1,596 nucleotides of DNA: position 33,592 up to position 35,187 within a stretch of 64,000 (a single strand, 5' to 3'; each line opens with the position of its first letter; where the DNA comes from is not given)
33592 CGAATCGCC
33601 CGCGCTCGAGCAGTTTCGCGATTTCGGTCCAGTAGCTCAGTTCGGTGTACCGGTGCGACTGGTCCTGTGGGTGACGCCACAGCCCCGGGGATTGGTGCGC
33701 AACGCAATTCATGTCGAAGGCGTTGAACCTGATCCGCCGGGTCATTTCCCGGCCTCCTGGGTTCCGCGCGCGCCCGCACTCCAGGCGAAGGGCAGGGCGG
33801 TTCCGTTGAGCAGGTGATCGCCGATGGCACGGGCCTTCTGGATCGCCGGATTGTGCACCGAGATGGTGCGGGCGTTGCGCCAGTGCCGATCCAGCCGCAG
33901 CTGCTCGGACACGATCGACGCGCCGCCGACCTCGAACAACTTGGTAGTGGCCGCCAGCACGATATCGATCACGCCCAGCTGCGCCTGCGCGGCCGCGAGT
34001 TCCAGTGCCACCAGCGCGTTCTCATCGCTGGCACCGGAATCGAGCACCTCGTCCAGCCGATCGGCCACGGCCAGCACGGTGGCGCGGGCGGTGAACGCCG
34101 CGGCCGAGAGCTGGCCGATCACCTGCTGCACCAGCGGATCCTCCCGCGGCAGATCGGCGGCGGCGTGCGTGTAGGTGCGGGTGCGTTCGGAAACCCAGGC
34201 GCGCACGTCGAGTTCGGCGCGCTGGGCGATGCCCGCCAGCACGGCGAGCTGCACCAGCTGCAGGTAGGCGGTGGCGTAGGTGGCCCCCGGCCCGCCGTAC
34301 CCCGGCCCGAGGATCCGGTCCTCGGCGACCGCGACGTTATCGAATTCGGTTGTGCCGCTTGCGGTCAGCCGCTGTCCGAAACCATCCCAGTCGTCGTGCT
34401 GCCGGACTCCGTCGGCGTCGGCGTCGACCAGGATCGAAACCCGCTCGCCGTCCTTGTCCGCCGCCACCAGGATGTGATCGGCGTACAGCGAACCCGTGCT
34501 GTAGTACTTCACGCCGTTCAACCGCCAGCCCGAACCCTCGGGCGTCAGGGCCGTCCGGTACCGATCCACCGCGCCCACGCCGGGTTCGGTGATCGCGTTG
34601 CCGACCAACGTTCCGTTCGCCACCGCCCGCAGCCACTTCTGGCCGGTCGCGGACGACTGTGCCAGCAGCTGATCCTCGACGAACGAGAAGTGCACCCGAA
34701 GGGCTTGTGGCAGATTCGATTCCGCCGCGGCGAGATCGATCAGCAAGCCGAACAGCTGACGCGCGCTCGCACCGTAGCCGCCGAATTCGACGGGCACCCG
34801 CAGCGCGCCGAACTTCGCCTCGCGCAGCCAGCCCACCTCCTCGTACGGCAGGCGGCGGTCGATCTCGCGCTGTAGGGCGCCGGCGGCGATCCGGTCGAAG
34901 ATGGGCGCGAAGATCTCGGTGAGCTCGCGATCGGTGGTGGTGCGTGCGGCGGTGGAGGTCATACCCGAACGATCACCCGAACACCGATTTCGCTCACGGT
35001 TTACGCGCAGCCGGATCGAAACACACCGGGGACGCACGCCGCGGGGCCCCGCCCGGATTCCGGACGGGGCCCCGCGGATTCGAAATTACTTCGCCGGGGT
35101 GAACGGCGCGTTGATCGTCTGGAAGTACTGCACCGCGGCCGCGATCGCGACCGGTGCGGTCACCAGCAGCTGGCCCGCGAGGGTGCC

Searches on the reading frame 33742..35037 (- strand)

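Call 68: search_protein_families(library=ncbifam, proteins=[window:33742-35037:-], max_evalue=1e-20)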
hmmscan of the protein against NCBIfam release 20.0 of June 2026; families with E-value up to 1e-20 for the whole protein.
window:33742-35037:- (431 aa): 2 families
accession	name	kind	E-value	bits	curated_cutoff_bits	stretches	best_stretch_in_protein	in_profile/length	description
TIGR04022.1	sulfur_SfnB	equivalog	3.6e-80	269.7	430.9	1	32-414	3-384/391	SfnB family sulfur acquisition oxidoreductase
NF043015.1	DibenthMonoxDszC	equivalog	3.9e-38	131.3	850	1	52-413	31-407/415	dibenzothiophene monooxygenase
